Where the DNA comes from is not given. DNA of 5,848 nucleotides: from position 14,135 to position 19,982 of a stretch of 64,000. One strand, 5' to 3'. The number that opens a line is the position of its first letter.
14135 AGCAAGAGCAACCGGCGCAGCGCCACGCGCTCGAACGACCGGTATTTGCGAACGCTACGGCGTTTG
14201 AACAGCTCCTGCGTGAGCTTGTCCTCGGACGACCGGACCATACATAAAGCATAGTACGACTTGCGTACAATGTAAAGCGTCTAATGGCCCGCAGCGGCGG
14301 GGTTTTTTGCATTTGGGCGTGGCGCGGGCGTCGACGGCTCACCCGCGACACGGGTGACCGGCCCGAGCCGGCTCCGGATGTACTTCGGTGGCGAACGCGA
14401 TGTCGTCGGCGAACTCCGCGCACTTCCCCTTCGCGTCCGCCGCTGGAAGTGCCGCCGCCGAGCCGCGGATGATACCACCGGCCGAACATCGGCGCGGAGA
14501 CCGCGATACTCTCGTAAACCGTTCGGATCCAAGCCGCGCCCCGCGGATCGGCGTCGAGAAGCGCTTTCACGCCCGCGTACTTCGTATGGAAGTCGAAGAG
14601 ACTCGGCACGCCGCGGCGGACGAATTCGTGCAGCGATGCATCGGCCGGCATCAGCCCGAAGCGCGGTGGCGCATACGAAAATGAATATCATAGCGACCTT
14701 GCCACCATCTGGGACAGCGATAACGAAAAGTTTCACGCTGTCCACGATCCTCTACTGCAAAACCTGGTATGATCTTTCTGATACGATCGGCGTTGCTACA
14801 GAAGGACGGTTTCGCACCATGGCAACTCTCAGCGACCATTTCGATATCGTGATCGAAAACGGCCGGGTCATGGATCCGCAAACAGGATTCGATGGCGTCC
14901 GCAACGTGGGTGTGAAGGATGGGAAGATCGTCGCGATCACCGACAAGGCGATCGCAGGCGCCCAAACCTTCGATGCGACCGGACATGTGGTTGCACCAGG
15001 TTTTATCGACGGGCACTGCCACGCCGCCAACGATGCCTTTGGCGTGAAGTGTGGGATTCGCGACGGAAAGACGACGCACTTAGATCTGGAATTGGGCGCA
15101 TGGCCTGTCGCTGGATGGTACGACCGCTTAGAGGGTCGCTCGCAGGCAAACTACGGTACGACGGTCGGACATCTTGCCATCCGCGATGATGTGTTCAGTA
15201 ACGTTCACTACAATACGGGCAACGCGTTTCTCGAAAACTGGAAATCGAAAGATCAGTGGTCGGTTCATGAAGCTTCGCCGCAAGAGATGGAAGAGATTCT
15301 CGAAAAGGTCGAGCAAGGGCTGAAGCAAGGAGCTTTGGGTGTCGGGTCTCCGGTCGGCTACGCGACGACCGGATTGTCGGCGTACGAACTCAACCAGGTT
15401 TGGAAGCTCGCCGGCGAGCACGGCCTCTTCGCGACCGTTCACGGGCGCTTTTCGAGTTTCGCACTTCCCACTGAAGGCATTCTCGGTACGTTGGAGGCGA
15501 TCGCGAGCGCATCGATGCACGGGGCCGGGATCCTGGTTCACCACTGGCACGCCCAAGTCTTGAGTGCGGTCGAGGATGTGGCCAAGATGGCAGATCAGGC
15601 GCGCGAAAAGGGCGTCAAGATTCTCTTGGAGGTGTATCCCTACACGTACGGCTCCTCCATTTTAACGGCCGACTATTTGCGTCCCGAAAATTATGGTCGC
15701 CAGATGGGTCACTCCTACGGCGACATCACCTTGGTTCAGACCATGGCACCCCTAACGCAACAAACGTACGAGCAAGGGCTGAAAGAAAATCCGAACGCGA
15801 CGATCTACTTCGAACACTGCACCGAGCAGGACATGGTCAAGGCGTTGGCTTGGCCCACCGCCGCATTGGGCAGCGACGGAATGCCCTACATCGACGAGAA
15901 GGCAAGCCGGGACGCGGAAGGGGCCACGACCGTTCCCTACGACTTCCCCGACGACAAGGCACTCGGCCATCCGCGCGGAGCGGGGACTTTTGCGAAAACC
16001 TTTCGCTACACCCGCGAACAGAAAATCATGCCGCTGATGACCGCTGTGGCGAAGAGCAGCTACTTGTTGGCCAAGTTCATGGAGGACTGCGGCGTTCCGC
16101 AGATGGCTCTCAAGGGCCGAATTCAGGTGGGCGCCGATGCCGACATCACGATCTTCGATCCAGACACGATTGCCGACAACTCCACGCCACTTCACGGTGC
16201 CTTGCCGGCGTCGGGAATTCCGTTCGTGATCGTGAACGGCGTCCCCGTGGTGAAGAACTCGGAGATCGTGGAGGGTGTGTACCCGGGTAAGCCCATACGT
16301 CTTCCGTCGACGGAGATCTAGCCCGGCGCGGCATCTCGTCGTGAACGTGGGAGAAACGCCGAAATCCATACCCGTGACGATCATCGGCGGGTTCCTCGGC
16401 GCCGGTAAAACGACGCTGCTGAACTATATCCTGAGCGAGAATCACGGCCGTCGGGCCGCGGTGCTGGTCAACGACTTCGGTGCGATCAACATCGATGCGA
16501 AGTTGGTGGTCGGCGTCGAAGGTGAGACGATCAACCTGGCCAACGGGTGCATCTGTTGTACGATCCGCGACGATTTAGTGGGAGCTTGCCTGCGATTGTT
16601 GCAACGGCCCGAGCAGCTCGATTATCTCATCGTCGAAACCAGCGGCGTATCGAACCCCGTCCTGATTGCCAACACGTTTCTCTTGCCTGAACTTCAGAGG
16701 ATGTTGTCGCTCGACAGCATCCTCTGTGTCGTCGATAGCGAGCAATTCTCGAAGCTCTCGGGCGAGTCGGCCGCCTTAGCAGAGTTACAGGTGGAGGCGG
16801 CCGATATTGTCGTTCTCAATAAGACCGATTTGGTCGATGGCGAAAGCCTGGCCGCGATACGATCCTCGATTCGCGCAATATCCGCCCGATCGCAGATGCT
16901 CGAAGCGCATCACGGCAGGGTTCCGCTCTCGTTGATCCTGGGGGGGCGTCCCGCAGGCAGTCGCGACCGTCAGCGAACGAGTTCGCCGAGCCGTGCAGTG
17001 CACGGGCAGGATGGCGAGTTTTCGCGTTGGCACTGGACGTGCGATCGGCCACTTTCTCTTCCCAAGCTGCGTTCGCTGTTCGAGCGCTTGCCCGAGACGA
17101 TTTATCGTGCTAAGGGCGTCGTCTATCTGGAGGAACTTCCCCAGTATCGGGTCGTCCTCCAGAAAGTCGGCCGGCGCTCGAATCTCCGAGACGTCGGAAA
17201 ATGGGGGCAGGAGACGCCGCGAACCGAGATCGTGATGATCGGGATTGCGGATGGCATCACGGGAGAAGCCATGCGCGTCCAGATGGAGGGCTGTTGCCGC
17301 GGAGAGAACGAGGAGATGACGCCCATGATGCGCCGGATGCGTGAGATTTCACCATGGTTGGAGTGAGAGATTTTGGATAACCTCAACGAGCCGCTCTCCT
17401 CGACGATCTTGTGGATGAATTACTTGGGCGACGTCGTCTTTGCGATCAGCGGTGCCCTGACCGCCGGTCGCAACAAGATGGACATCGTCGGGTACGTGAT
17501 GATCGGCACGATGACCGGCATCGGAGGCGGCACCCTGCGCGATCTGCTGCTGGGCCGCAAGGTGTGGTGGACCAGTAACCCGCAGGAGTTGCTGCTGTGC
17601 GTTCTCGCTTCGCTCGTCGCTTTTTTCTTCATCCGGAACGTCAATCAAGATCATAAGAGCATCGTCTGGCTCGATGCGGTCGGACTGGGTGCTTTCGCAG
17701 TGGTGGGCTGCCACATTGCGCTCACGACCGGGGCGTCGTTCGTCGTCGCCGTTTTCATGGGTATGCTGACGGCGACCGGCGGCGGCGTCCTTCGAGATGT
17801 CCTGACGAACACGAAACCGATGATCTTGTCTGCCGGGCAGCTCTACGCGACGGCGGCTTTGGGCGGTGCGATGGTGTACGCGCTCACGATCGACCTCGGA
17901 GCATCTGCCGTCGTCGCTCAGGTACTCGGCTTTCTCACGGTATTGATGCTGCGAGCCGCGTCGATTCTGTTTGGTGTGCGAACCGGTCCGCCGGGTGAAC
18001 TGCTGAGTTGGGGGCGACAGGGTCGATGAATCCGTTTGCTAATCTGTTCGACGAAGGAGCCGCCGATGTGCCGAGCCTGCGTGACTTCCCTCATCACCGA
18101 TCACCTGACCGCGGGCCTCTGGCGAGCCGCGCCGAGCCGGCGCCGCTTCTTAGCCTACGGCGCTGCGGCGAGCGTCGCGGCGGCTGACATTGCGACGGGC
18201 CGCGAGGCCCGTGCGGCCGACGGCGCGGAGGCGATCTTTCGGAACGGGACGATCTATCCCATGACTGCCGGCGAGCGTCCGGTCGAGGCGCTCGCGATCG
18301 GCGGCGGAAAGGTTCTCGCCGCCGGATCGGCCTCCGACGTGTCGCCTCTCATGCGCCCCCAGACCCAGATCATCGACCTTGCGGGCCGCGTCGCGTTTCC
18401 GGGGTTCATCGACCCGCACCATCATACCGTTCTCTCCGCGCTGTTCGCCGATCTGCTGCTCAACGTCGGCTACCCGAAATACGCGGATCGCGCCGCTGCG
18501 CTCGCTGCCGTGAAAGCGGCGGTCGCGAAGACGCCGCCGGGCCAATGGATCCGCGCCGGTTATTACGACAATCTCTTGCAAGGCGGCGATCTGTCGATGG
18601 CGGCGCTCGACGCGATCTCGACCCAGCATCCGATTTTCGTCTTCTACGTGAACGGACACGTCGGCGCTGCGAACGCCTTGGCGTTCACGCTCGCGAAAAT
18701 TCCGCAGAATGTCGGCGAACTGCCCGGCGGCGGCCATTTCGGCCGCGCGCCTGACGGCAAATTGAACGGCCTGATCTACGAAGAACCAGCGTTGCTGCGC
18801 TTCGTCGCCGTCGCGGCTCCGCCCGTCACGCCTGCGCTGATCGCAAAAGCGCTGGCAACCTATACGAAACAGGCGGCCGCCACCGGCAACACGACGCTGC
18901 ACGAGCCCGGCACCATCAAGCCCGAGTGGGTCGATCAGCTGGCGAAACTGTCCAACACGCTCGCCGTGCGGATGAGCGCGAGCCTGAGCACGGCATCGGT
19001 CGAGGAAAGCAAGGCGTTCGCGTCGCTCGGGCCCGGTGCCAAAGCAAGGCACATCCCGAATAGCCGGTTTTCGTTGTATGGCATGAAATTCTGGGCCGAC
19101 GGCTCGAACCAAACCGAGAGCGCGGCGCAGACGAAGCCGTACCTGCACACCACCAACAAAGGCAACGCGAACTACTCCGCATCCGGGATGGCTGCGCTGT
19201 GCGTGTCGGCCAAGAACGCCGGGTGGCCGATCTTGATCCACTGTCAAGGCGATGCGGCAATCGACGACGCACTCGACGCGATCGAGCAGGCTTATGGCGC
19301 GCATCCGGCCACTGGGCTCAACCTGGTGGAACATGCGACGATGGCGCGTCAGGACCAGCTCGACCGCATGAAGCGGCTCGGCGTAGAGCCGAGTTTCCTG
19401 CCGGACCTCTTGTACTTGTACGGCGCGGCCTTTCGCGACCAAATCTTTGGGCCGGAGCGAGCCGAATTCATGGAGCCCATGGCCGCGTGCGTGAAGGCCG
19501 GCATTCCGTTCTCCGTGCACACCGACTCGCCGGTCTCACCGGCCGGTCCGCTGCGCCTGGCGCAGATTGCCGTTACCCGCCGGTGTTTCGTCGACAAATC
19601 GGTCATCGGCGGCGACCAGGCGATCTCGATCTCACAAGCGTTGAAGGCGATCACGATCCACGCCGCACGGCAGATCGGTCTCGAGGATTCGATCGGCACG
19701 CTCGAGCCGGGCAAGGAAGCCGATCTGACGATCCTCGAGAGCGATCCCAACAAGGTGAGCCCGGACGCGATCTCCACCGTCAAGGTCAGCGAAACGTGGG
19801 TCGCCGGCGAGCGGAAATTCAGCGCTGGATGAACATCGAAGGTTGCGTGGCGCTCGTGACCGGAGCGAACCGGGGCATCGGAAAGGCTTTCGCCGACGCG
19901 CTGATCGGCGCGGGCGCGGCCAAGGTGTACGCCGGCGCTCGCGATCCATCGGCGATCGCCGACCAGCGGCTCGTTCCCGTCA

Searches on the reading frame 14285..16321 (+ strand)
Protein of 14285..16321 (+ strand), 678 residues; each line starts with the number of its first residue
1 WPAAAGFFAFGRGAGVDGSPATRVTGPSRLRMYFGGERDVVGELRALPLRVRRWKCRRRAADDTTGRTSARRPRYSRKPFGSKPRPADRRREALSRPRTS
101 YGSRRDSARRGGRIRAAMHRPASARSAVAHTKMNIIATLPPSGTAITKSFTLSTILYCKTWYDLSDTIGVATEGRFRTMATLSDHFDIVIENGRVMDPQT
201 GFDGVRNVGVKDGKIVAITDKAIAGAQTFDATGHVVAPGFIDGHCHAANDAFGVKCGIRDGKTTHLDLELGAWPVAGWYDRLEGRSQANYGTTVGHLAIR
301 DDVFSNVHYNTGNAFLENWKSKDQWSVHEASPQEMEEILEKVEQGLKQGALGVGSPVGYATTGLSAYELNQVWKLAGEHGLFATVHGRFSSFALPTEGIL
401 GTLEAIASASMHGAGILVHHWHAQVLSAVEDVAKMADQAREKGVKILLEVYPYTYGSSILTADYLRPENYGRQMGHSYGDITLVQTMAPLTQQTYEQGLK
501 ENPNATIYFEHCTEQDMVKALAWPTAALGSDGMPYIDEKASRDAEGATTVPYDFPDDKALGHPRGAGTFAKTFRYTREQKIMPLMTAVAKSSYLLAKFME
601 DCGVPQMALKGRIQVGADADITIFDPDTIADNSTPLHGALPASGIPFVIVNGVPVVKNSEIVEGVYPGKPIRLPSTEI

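Call 12: search_protein_families(library=pfam, proteins=[window:14285-16321:+], max_evalue=0.00001)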
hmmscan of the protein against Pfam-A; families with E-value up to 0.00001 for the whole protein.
window:14285-16321:+ (678 aa): 1 family
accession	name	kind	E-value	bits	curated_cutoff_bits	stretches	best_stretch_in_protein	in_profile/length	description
PF07969.17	Amidohydro_3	-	1.6e-11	44.9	29.7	0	407-656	230-472/472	Amidohydrolase family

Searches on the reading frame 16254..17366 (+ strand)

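Call 12: search_protein_families(library=pfam, proteins=[window:16254-17366:+], max_evalue=0.00001)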
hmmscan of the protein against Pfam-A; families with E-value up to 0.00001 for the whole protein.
window:16254-17366:+ (370 aa): 2 families
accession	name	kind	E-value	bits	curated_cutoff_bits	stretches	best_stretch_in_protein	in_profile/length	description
PF02492.25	cobW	-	1.2e-52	178.5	20.7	1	40-216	1-179/180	CobW/HypB/UreG, nucleotide-binding domain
PF07683.19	CobW_C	-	4.7e-15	55.7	22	1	257-347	2-93/94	Cobalamin synthesis protein cobW C-terminal domain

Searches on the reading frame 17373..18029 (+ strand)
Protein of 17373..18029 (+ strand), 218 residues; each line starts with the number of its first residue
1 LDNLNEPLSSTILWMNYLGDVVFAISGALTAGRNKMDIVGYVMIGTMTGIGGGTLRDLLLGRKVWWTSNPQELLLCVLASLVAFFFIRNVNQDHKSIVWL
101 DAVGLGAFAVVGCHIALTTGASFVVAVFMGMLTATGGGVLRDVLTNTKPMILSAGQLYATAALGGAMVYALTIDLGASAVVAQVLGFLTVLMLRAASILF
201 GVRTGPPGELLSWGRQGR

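Call 12: search_protein_families(library=pfam, proteins=[window:17373-18029:+], max_evalue=0.00001)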
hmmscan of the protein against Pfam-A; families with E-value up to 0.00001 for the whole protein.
window:17373-18029:+ (218 aa): 1 family
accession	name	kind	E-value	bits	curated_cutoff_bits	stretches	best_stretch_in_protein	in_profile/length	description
PF03458.18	Gly_transporter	-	2e-42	143.4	23.5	2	13-87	1-77/78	Glycine transporter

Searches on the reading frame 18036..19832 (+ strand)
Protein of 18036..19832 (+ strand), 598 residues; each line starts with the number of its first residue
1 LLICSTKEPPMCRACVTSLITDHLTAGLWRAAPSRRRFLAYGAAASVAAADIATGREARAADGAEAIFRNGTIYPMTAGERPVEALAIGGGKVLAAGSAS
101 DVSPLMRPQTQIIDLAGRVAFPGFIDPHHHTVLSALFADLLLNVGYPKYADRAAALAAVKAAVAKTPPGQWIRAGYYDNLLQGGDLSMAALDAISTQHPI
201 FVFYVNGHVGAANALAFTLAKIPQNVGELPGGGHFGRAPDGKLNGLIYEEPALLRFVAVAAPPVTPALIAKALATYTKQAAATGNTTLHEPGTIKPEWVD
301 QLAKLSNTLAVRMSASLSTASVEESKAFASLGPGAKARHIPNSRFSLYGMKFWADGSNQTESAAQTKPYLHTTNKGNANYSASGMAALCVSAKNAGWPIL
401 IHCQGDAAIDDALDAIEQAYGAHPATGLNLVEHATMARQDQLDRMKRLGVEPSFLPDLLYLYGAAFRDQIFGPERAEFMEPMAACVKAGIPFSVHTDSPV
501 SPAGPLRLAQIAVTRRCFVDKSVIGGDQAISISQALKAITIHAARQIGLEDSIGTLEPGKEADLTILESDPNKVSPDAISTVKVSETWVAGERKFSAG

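Call 12: search_protein_families(library=pfam, proteins=[window:18036-19832:+], max_evalue=0.00001)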
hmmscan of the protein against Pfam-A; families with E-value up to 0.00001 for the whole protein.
window:18036-19832:+ (598 aa): 2 families
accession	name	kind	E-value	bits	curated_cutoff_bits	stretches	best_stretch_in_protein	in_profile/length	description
PF07969.17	Amidohydro_3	-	1.9e-82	278.7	29.7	1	111-592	1-469/472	Amidohydrolase family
PF01979.26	Amidohydro_1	-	1.5e-18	67.6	25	1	264-591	29-342/345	Amidohydrolase family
